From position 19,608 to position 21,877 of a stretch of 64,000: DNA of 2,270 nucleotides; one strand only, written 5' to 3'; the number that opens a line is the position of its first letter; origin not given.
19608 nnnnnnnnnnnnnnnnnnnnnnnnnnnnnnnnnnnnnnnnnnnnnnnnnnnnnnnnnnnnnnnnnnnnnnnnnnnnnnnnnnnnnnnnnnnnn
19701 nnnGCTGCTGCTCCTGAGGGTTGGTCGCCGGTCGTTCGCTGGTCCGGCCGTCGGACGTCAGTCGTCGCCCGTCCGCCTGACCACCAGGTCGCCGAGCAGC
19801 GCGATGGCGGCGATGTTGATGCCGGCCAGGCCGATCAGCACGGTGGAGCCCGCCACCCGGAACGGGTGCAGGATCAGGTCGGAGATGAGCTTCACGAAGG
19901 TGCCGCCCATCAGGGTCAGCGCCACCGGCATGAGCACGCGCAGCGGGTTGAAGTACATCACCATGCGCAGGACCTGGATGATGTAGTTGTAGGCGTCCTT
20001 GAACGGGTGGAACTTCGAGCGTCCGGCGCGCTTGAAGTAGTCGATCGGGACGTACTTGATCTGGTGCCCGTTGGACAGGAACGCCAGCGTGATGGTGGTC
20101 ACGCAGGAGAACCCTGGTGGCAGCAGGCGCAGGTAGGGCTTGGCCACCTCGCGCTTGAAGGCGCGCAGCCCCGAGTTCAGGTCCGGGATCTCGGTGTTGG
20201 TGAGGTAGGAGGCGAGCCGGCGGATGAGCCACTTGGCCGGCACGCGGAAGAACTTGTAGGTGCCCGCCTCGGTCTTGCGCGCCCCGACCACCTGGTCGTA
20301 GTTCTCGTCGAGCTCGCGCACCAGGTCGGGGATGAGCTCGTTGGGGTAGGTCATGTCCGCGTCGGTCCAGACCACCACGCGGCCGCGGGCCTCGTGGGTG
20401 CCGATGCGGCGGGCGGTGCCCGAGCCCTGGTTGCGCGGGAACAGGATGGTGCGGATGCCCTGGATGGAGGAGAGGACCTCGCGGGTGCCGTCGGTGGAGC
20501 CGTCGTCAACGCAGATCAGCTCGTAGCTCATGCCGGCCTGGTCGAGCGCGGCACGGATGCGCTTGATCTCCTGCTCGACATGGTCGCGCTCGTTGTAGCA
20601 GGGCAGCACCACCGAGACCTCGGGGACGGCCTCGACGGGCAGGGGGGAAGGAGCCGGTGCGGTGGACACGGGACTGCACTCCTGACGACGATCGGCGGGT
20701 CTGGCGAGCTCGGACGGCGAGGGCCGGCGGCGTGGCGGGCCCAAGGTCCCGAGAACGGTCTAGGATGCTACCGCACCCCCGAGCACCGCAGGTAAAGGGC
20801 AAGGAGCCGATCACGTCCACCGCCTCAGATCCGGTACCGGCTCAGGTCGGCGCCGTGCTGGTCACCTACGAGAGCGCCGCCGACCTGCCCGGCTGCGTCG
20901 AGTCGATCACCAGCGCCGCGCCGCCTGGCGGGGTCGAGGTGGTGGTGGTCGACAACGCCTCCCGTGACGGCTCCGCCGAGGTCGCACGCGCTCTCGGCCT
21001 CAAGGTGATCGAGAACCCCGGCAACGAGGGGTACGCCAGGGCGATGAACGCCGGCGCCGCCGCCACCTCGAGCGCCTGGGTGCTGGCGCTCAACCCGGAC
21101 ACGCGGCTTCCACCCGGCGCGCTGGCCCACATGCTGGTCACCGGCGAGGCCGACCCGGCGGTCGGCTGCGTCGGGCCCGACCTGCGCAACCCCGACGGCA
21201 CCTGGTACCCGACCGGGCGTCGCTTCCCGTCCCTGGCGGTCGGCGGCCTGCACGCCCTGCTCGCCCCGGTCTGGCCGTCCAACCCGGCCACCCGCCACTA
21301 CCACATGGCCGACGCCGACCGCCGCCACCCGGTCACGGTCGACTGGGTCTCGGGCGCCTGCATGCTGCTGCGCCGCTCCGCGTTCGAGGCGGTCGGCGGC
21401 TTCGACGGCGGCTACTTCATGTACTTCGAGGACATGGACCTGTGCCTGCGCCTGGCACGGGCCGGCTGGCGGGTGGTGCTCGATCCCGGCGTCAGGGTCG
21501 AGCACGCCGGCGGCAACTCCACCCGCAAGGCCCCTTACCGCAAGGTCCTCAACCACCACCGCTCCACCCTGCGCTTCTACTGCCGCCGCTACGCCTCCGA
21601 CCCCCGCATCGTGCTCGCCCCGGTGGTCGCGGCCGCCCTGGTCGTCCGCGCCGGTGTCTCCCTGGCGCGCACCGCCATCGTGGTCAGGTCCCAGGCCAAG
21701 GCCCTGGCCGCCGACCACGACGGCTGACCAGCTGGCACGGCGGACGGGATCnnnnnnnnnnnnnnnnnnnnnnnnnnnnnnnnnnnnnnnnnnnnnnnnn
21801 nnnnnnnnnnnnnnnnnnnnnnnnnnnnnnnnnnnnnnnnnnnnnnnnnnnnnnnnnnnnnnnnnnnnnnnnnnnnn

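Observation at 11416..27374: Duplicated module of a C-extended SAM methyltransferase plus a 691-aa GT-C membrane glycosyltransferase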

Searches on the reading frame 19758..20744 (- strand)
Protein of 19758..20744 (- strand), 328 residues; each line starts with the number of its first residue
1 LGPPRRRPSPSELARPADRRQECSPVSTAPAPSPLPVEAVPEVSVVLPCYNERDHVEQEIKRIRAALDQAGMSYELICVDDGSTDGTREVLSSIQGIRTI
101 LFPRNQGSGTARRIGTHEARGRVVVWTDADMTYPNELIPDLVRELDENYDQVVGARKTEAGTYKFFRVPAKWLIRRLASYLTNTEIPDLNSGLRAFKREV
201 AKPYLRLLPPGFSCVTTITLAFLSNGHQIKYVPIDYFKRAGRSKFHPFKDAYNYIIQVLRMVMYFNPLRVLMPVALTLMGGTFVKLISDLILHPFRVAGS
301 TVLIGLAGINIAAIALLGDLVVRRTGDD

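Call 13: search_protein_families(library=pfam, proteins=[window:19758-20612:-], max_evalue=0.01)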
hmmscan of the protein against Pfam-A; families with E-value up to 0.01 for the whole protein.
window:19758-20612:- (284 aa): 4 families
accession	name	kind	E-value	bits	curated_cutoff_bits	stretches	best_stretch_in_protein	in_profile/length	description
PF00535.33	Glycos_transf_2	-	3.4e-29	102.4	23.3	1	2-158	3-165/168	Glycosyl transferase family 2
PF10111.15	Glyco_tranf_2_2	-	4.6e-07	30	27.3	1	1-87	2-92/276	Glycosyltransferase like family 2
PF13641.12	Glyco_tranf_2_3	-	0.0003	21.3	27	1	2-110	6-121/230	Glycosyltransferase like family 2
PF07210.18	DUF1416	-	0.0045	17.3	23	0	97-135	37-75/97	Protein of unknown function (DUF1416)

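Call 27: search_protein_families(library=ncbifam, proteins=[window:19758-20612:-], max_evalue=0.001)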
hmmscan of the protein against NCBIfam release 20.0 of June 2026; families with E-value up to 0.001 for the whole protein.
window:19758-20612:- (284 aa): 16 families
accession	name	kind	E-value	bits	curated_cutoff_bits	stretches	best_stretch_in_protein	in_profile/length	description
TIGR04182.1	glyco_TIGR04182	equivalog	5.2e-26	91.7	325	1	2-279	5-284/293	S-layer glycoprotein N-glycosyltransferase AglJ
NF047588.1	GlcsyltransPgfSStrep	equivalog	1.5e-23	83.5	500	1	2-250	6-252/308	glycosyltransferase PgfS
NF007986.1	PRK10714.1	equivalog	2.1e-23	82.8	529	1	1-239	10-248/316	undecaprenyl-phosphate 4-deoxy-4-formamido-L-arabinose transferase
NF041391.1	DPhHxTase_Halo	equivalog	2.4e-23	82.3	375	1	5-215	3-206/213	dolichyl-phosphate hexose transferase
NF041875.1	EPS_EpsD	equivalog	5.9e-14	52.2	370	1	2-109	4-112/325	exopolysaccharide biosynthesis glycosyltransferase EpsD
NF058614.1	PPMAGASynPpgS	equivalog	5.1e-13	49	370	1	1-191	4-195/226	polyprenyl-phospho-N-acetylgalactosaminyl synthase PpgS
NF047683.1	TeichurnBiosyTuaG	equivalog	1.4e-12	47.8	400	1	2-92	11-102/252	teichuronic acid biosynthesis protein TuaG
TIGR03937.1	PgaC_IcaA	equivalog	7.2e-12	45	422.3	1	1-104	49-153/407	poly-beta-1,6-N-acetyl-D-glucosamine synthase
TIGR03965.1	mycofact_glyco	equivalog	1.2e-10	40.9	280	1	14-112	87-190/467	mycofactocin biosynthesis glycosyltransferase MftF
NF007482.0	PRK10073.1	equivalog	2.2e-09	36.8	423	1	2-98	11-107/334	glycosyltransferase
NF010496.0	PRK13915.1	equivalog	3.3e-09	36.3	262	1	1-99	35-140/307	glucosyl-3-phosphoglycerate synthase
TIGR04283.1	glyco_like_mftF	equivalog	5.8e-09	35.9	182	1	2-108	4-103/221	TIGR04283 family arsenosugar biosynthesis glycosyltransferase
NF038302.1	EPS_HpsE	equivalog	1.9e-07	30.4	300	1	2-91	6-101/307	hormogonium polysaccharide biosynthesis glycosyltransferase HpsE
TIGR04009.1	wcaE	equivalog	1e-05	25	369.2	1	9-109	13-114/248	colanic acid biosynthesis glycosyltransferase WcaE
NF050050.1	ProtGlycPglI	equivalog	0.00015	21.3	500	1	2-111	7-118/306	GalNAc(5)-diNAcBac-PP-undecaprenol beta-1,3-glucosyltransferase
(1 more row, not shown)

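Call 59: search_solved_structures(query=window:19758-20744:-, max_evalue=0.00001)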
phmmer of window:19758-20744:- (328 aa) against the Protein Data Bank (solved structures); distinct sequences matched with E-value up to 0.00001: 17.
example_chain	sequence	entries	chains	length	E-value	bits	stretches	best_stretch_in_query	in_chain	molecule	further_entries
9hwj_A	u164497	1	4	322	5.8e-24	87.9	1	38-287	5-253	Undecaprenyl-phosphate 4-deoxy-4-formamido-L-arabinose transferase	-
9bhc_C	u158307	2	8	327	5.1e-22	81.5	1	40-294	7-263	Undecaprenyl-phosphate 4-deoxy-4-formamido-L-arabinose transferase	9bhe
8vxh_A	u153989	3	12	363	5.3e-22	81.5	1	39-286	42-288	Undecaprenyl-phosphate 4-deoxy-4-formamido-L-arabinose transferase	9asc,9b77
5mlz_A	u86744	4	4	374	1.4e-20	76.8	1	42-281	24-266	Dolichol monophosphate mannose synthase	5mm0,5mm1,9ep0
5ekp_C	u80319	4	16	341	5.6e-20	74.8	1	39-258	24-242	Uncharacterized glycosyltransferase sll0501 | Glycosyltransferase sll0501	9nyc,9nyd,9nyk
9nye_A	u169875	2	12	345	5.8e-20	74.8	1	39-258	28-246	Glycosyltransferase sll0501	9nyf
5eke_A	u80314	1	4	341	1.1e-19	73.9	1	39-211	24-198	Uncharacterized glycosyltransferase sll0501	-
2z87_A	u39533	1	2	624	5.9e-11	45.2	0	37-131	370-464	Chondroitin synthase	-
2z86_A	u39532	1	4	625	6e-11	45.2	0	37-131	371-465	Chondroitin synthase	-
6p61_A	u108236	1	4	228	1.2e-06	31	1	39-144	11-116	Glycosyltransferase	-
5tze_C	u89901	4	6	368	2.1e-06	30.2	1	43-153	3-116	Glycosyl transferase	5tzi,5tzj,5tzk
6yv7_B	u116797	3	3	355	2.4e-06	30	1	39-161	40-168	Glycosyl transferase, family 2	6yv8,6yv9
6yv7_A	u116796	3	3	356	2.4e-06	30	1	39-161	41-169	Glycosyl transferase, family 2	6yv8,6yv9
5tz8_A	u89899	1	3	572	4.3e-06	29.2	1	43-153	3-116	Glycosyl transferase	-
8bz8_A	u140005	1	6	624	5.4e-06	28.9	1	42-153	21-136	Glycosyltransferase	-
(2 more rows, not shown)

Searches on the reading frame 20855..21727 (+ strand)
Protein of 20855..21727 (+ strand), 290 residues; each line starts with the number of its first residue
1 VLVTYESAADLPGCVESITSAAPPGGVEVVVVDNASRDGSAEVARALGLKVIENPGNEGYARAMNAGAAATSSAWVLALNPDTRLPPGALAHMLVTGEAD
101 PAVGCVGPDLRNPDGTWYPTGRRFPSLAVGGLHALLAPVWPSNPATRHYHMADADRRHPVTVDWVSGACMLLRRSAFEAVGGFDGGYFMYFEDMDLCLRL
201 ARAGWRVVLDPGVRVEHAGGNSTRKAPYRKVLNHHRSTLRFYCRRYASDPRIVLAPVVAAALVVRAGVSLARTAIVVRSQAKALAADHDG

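Call 13: search_protein_families(library=pfam, proteins=[window:20855-21727:+], max_evalue=0.01)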
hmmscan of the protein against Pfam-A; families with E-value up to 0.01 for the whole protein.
window:20855-21727:+ (290 aa): 6 families
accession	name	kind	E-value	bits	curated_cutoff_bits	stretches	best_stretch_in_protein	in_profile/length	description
PF00535.33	Glycos_transf_2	-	7e-22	78.6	23.3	1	3-180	5-167/168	Glycosyl transferase family 2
PF13641.12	Glyco_tranf_2_3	-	1.1e-17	65.2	27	1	3-222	8-216/230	Glycosyltransferase like family 2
PF13632.12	Glyco_trans_2_3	-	3.2e-11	43.8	27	1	157-258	66-164/198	Glycosyl transferase family group 2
PF13506.12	Glyco_transf_21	-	1.7e-06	28.1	21.7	1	161-225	98-163/174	Glycosyl transferase family 21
PF02709.20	Glyco_transf_7C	-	0.00032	20.7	23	1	162-207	16-62/78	N-terminal domain of galactosyltransferase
PF10111.15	Glyco_tranf_2_2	-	0.0093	15.9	27.3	0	167-204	165-203/276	Glycosyltransferase like family 2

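Call 27: search_protein_families(library=ncbifam, proteins=[window:20855-21727:+], max_evalue=0.001)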
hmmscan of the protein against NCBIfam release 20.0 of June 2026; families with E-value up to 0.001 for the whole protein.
window:20855-21727:+ (290 aa): 12 families
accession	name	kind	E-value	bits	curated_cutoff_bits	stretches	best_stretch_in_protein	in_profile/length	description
TIGR03965.1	mycofact_glyco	equivalog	6.2e-19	68.2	280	2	161-255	225-317/467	mycofactocin biosynthesis glycosyltransferase MftF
TIGR04283.1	glyco_like_mftF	equivalog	1.8e-18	66.9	182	2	4-97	7-97/221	TIGR04283 family arsenosugar biosynthesis glycosyltransferase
NF041875.1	EPS_EpsD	equivalog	1.9e-16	60.4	370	2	2-115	5-122/325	exopolysaccharide biosynthesis glycosyltransferase EpsD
TIGR03937.1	PgaC_IcaA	equivalog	1.3e-12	47.4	422.3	1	4-107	53-160/407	poly-beta-1,6-N-acetyl-D-glucosamine synthase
TIGR01556.1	rhamnosyltran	subfamily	9.9e-11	41.3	200.55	1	155-245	138-230/281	rhamnosyltransferase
TIGR03111.1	glyc2_xrt_Gpos1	hypoth_equivalog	4e-07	29.2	363.95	1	4-106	57-165/439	TIGR03111 family XrtG-associated glycosyltransferase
TIGR03469.1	HpnB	hypoth_equivalog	4.6e-07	29.2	379.25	0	8-48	56-96/386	hopene-associated glycosyltransferase HpnB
NF045692.1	OglycostaseCruG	equivalog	3.9e-06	26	600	0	164-214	202-252/386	2'-O-glycosyltransferase CruG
NF041391.1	DPhHxTase_Halo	equivalog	5.4e-06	25.5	375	1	4-93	3-89/213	dolichyl-phosphate hexose transferase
TIGR04182.1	glyco_TIGR04182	equivalog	3.8e-05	23.2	325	1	25-104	26-107/293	S-layer glycoprotein N-glycosyltransferase AglJ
TIGR04242.1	nodulat_NodC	equivalog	0.00076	18.5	550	0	6-110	59-168/395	chitooligosaccharide synthase NodC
NF038302.1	EPS_HpsE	equivalog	0.00093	18.3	300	0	3-46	8-53/307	hormogonium polysaccharide biosynthesis glycosyltransferase HpsE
